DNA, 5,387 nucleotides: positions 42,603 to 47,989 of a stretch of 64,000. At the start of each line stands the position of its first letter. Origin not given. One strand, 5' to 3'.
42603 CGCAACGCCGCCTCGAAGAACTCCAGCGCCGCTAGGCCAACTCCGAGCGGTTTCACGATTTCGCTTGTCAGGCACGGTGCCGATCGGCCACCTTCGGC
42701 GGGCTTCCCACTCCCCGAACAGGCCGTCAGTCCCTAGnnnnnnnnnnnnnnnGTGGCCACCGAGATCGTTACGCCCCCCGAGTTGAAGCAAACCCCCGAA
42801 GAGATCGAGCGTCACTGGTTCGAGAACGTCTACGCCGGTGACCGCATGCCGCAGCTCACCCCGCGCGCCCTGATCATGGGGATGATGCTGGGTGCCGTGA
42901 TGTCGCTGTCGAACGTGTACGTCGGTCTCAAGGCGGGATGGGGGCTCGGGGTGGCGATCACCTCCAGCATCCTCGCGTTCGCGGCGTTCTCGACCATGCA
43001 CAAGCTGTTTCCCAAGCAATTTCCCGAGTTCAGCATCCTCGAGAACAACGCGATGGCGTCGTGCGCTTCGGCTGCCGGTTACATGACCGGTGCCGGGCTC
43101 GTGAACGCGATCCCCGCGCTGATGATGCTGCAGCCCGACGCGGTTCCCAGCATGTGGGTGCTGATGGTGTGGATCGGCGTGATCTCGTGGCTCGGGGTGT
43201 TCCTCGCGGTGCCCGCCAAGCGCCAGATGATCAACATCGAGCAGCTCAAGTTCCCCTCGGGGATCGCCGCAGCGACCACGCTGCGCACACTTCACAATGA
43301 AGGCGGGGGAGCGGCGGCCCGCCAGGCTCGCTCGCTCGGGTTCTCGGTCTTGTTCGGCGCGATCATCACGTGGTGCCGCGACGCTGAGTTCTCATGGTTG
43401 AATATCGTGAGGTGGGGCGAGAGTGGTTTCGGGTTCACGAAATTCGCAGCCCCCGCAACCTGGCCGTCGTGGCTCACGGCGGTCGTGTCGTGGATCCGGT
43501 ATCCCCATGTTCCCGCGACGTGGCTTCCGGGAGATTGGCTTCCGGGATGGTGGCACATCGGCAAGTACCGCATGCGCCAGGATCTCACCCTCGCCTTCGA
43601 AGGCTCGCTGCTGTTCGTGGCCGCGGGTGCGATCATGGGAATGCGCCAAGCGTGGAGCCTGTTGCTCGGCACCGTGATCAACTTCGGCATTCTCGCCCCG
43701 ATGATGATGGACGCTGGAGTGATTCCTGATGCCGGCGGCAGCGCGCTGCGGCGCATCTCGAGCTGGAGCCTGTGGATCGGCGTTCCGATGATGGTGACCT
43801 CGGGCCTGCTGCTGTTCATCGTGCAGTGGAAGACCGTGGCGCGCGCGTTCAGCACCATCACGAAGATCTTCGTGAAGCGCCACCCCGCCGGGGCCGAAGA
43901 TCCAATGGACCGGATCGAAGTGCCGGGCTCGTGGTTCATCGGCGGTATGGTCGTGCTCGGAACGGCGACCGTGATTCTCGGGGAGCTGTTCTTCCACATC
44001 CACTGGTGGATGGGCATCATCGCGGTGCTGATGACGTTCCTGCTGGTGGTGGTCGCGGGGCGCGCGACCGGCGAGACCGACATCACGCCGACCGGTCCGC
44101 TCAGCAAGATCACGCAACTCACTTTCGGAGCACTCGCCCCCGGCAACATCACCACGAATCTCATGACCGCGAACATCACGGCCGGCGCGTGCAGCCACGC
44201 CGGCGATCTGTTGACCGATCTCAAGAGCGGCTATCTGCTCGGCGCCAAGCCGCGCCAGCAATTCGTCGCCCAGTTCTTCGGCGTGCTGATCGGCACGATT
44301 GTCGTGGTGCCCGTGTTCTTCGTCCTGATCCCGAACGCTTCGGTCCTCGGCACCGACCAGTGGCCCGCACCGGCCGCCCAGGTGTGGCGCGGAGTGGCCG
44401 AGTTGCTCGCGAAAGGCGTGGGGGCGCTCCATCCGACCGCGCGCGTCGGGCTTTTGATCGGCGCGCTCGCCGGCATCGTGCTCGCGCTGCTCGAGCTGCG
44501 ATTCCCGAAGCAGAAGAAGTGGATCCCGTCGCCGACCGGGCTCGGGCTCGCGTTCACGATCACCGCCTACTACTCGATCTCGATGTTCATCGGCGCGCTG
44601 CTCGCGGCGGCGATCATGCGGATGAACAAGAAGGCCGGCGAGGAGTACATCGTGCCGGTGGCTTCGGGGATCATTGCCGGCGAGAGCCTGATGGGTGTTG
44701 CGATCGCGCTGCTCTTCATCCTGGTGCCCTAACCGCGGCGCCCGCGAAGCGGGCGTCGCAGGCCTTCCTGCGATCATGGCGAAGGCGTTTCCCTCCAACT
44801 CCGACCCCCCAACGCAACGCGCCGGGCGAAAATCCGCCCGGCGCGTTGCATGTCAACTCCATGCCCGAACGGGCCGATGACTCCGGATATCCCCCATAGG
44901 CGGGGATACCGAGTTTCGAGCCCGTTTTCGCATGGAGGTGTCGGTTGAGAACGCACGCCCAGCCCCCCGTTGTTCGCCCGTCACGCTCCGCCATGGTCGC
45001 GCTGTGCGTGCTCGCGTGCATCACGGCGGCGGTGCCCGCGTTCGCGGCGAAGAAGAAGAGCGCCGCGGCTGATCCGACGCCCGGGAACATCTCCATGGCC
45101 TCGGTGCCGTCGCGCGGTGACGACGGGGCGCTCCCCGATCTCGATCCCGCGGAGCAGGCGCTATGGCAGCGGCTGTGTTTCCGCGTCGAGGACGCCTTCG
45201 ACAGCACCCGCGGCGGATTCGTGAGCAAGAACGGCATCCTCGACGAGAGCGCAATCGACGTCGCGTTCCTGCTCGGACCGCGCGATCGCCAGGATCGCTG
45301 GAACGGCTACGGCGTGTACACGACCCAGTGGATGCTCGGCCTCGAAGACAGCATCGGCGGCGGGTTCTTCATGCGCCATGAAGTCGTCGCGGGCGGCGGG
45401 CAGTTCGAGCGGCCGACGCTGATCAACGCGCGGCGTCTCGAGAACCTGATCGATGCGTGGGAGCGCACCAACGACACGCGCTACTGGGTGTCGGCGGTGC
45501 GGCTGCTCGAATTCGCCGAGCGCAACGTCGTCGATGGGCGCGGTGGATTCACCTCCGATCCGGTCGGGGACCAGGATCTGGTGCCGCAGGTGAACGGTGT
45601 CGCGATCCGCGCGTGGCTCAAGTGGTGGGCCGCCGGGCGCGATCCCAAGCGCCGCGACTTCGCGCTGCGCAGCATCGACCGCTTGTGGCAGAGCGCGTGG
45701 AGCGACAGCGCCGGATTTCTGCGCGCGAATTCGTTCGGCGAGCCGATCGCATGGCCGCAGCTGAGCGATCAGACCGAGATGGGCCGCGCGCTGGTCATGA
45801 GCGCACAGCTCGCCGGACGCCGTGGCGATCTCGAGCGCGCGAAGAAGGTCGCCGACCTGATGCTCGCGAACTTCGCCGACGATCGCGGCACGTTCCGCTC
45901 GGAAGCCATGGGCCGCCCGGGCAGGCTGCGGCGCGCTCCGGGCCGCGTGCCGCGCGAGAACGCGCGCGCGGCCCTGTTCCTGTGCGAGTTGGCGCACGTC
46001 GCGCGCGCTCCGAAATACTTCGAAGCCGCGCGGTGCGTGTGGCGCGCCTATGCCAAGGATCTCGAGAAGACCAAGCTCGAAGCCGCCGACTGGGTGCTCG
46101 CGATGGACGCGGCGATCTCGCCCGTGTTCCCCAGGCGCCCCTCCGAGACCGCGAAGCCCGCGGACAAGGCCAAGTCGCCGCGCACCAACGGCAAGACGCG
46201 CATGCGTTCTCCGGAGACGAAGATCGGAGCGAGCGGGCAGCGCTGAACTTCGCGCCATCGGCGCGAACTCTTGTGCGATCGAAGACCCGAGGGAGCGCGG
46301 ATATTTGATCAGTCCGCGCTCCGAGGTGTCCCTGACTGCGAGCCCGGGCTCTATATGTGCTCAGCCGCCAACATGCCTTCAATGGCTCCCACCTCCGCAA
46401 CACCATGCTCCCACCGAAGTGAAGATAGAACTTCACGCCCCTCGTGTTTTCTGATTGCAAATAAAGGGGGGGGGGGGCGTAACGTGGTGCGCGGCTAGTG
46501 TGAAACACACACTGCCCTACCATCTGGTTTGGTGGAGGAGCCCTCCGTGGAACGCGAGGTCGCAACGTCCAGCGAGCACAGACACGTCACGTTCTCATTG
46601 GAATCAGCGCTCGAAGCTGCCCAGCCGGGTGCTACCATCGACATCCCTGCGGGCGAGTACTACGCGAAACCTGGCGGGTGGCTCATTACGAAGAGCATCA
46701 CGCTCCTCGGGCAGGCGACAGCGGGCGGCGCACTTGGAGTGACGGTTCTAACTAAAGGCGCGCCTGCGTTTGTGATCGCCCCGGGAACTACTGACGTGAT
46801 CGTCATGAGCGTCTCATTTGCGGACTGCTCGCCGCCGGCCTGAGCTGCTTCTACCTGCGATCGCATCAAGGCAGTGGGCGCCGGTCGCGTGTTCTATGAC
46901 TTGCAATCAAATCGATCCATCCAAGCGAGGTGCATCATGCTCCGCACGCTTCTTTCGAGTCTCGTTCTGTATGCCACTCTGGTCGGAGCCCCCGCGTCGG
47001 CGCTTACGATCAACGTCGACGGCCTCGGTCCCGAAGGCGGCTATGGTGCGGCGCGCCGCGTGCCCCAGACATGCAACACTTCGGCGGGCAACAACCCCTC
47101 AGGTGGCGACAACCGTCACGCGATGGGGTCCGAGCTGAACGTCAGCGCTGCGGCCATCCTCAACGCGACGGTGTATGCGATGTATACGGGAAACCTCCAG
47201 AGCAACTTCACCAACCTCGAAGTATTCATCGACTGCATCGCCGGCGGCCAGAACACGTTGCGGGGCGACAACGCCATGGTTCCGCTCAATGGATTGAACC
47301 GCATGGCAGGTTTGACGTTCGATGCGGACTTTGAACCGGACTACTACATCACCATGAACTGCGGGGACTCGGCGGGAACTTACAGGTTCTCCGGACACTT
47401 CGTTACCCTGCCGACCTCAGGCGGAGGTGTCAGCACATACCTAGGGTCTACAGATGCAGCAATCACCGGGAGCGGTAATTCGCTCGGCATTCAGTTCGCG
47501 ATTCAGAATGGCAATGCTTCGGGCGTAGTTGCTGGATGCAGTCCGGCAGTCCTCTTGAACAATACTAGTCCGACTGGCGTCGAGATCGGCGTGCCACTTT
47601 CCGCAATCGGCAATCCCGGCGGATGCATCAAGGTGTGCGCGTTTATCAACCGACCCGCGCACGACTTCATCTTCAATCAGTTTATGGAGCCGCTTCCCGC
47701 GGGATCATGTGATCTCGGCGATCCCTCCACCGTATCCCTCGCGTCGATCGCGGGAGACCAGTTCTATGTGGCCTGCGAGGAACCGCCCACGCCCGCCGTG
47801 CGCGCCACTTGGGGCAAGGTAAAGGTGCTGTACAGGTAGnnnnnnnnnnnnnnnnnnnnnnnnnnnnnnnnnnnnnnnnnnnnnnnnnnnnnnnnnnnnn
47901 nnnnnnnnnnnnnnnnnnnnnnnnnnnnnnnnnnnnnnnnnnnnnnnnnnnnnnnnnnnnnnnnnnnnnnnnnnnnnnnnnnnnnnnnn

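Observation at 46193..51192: Low-GC ~4.8-kb island bounded by ~90-bp direct repeats that duplicate the 3' end of the upstream gene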

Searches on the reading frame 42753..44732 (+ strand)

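Call 9: search_protein_families(library=pfam, proteins=[window:42753-44732:+], max_evalue=0.01)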
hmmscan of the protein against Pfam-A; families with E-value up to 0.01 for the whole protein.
window:42753-44732:+ (659 aa): 2 families
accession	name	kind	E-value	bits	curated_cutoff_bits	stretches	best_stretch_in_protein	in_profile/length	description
PF03169.20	OPT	-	1.4e-97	328.3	25.8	1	34-654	1-622/623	OPT oligopeptide transporter protein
PF20580.3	DUF6784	-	0.00081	20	26.4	1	567-654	4-89/101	Domain of unknown function (DUF6784)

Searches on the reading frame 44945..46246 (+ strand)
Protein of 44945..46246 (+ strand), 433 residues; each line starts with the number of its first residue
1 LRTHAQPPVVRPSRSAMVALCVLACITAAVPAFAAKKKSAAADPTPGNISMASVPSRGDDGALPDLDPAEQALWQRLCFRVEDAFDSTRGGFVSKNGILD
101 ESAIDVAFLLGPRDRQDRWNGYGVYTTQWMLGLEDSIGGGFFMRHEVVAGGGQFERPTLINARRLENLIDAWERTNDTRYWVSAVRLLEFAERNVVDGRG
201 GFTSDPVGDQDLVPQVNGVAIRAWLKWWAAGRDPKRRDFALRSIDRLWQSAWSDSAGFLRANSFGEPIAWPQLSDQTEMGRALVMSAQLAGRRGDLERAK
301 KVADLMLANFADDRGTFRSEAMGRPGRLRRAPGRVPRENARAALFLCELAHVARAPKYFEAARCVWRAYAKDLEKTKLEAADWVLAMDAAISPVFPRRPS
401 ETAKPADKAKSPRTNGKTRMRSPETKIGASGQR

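Call 9: search_protein_families(library=pfam, proteins=[window:44945-46246:+], max_evalue=0.01)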
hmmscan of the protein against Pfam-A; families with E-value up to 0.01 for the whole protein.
window:44945-46246:+ (433 aa): 0 families

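Call 11: find_related_loci(query=window:44945-46246:+, collection=genome_contigs, flank=10000)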
Query window:44945-46246:+ (433 aa) in genome_contigs; peptide patterns used: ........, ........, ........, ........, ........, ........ (x = any residue, [..] = any of these).
224 stretches matched a pattern; 1 encode a relative of the query (tblastn E <= 1e-3); 1 distinct loci.
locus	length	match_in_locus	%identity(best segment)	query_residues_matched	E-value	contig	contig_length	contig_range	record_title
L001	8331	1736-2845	70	63-433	1e-177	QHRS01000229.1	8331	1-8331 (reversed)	MAG: Candidatus Rokuibacteriota bacterium isolate AR9 14_1009_16_40cm_scaffold_105243_curated, whole genome shotgun sequ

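Call 17: find_related_loci(query=window:44945-46246:+, collection=metagenome_contigs, flank=10000)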
Query window:44945-46246:+ (433 aa) in metagenome_contigs; peptide patterns used: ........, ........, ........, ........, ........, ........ (x = any residue, [..] = any of these).
306 stretches matched a pattern; 3 encode a relative of the query (tblastn E <= 1e-3); 3 distinct loci.
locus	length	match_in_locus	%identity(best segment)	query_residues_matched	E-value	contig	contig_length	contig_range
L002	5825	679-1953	78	1-433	0e+0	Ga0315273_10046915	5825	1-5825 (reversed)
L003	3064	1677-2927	75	8-433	0e+0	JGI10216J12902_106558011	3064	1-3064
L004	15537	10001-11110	70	63-433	5e-177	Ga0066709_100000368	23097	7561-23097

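Call 90: search_protein_families(library=pfam, proteins=[L004:11121-12956:-, window:44993-46246:+], max_evalue=0.1)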
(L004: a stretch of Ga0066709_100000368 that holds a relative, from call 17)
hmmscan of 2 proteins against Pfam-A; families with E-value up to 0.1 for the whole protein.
L004:11121-12956:- (611 aa): 5 families
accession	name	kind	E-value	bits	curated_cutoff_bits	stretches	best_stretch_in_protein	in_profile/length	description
PF13860.13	FlgD_ig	-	6.6e-10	39.3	27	1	544-598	21-75/79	FlgD Ig-like domain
PF00149.33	Metallophos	-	4.8e-09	37.4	21.5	1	222-414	7-191/191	Calcineurin-like phosphoesterase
PF16656.11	Pur_ac_phosph_N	-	2.3e-07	31.7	30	1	128-202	2-83/93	Purple acid Phosphatase, N-terminal domain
PF14008.11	Metallophos_C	-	0.00037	21.5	23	1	422-469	1-42/63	Iron/zinc purple acid phosphatase-like protein C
PF13585.12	CHU_C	-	0.073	13.6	27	0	575-598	49-72/86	CHU_C Type IX secretion signal domain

window:44993-46246:+ (417 aa): 0 families

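Call 91: search_protein_families(library=ncbifam, proteins=[window:44993-46246:+], max_evalue=0.01)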
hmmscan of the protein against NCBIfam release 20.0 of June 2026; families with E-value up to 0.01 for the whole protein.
window:44993-46246:+ (417 aa): 0 families
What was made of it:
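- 44945..46246 (+): Conserved target gene of unknown function (433 aa from TTG 44945; 417 aa as called in public data from 44993). Its 3' end, stop codon and hairpin form the insertion site. No Pfam or NCBIfam hit (calls 9, 90, 91).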

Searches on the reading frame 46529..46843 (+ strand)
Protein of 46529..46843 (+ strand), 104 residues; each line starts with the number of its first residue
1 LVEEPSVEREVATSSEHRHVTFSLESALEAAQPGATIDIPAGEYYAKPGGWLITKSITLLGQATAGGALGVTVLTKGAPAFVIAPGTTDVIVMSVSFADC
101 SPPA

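Call 9: search_protein_families(library=pfam, proteins=[window:46529-46843:+], max_evalue=0.01)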
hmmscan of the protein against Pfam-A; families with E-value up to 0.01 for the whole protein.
window:46529-46843:+ (104 aa): 0 families

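Call 10: search_protein_families(library=phrogs, proteins=[window:46529-46843:+], max_evalue=0.01)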
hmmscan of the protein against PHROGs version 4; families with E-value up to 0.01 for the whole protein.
window:46529-46843:+ (104 aa): 0 families

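Call 90: search_protein_families(library=pfam, proteins=[window:46547-46843:+], max_evalue=0.1)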
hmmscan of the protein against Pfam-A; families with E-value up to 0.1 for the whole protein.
window:46547-46843:+ (98 aa): 0 families

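Call 91: search_protein_families(library=ncbifam, proteins=[window:46547-46843:+], max_evalue=0.01)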
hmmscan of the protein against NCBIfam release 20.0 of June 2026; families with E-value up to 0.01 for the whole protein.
window:46547-46843:+ (98 aa): 2 families
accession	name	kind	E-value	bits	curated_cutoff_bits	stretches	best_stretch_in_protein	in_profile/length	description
TIGR04247.1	NosD_copper_fam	subfamily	0.005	15.5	300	1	18-59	1-39/377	nitrous oxide reductase family maturation protein NosD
TIGR03805.1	beta_helix_1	subfamily_domain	0.0079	15.3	141.5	1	18-88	1-69/314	parallel beta-helix domain-containing protein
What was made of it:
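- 46547..46843 (+): 98-aa ORF resembling the N-terminal start of a beta-helix protein; first gene of the cassette. Weak NCBIfam beta_helix_1 / NosD hits (E 0.005-0.008, far below the cut-off; call 91).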

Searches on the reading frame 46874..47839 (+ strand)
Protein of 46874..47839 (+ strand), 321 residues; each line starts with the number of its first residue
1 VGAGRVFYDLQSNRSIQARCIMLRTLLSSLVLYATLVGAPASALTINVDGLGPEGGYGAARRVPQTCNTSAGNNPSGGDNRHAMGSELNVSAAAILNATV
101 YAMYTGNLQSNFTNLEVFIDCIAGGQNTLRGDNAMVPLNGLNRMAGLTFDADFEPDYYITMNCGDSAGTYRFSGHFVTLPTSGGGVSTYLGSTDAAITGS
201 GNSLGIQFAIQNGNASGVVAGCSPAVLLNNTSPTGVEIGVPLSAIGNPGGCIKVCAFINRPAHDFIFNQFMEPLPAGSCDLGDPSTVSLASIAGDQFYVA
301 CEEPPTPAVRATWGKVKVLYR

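Call 9: search_protein_families(library=pfam, proteins=[window:46874-47839:+], max_evalue=0.01)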
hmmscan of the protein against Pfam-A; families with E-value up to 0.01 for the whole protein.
window:46874-47839:+ (321 aa): 0 families

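Call 10: search_protein_families(library=phrogs, proteins=[window:46874-47839:+], max_evalue=0.01)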
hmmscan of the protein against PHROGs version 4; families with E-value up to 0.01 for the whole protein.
window:46874-47839:+ (321 aa): 0 families

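Call 50: find_homologous_proteins(query=window:46937-47839:+, max_evalue=0.01)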
Query window:46937-47839:+ (300 aa): 40 proteins with E <= 0.01 among 5220 candidates.
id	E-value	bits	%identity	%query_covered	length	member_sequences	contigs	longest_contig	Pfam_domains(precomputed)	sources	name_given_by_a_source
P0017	1.2e-196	670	100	100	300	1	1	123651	-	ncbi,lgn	-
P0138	1.0e-151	523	81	100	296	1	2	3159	-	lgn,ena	-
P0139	7.1e-87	310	52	100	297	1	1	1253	-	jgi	-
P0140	1.2e-66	243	44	100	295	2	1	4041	-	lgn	-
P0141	5.2e-51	192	46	80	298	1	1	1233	-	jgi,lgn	jgi:hypothetical protein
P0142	9.2e-51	191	40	93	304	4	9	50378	-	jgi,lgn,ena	jgi:hypothetical protein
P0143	3.9e-49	186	41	93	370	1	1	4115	-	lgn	-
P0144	4.7e-47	179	42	92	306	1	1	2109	-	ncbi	-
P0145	2.2e-45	173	39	98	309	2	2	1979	-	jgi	jgi:hypothetical protein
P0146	5.1e-45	172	44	78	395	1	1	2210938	-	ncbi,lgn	ncbi:MAG: hypothetical protein ACF8PN_12825 [Phycisphaerales bacterium]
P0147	5.1e-45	172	41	92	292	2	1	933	-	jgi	-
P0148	1.3e-42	164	40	91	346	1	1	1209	-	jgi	-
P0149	6.0e-42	162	40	94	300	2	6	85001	PF07589.17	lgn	-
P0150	1.1e-41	161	38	92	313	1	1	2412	-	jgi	-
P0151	1.8e-41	161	34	94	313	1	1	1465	-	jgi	jgi:hypothetical protein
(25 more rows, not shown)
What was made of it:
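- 46937..47839 (+): 300-aa secreted protein of a bacterial family. 40 homologs, some named PEP-CTERM sorting-domain proteins of Phycisphaerales (call 50).
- Closest known: Cryptic prophage remnants that keep the tail-fibre end next to attR. Different: The cassette also holds a bacterial-type secreted protein (call 50).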

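Call 60: find_encoding_contigs(protein=P0138, flank=10000, max_places=3)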
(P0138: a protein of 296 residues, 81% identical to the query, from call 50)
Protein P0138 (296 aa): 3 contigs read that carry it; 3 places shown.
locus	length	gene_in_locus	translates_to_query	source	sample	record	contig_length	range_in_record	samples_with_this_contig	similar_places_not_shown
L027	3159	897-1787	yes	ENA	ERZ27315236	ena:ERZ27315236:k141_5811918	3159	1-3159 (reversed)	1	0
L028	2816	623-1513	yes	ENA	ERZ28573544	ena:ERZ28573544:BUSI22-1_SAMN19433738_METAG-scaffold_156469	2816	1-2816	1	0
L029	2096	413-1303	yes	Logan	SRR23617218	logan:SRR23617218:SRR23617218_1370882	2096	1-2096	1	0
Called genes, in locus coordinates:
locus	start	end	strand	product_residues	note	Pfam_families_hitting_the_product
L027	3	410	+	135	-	?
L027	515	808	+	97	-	-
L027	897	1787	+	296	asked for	-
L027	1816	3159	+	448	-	?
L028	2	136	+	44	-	?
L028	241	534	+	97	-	-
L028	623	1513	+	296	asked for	-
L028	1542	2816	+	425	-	?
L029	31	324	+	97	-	-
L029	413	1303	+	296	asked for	-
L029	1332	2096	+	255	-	?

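Call 90: search_protein_families(library=pfam, proteins=[L027:3-410:+, window:46937-47839:+], max_evalue=0.1)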
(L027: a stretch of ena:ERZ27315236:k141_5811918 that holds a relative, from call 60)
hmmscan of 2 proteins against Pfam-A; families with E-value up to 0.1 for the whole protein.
L027:3-410:+ (135 aa): 1 family
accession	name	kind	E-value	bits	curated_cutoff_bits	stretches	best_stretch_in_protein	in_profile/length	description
PF07690.21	MFS_1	-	3.7e-06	26.5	33.4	1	2-118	47-164/347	Major Facilitator Superfamily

window:46937-47839:+ (300 aa): 0 families

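Call 91: search_protein_families(library=ncbifam, proteins=[window:46937-47839:+], max_evalue=0.01)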
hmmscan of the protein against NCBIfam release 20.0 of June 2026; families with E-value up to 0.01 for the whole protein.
window:46937-47839:+ (300 aa): 0 families

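Call 93: find_related_loci(query=window:46937-47839:+, collection=viral_contigs, flank=10000)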
Query window:46937-47839:+ (300 aa) in viral_contigs; peptide patterns used: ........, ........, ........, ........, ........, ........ (x = any residue, [..] = any of these).
3 stretches matched a pattern, but none encodes a relative of the query by tblastn (E <= 1e-3).
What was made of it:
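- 46937..47839 (+): No relative in IMG/VR (call 93).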
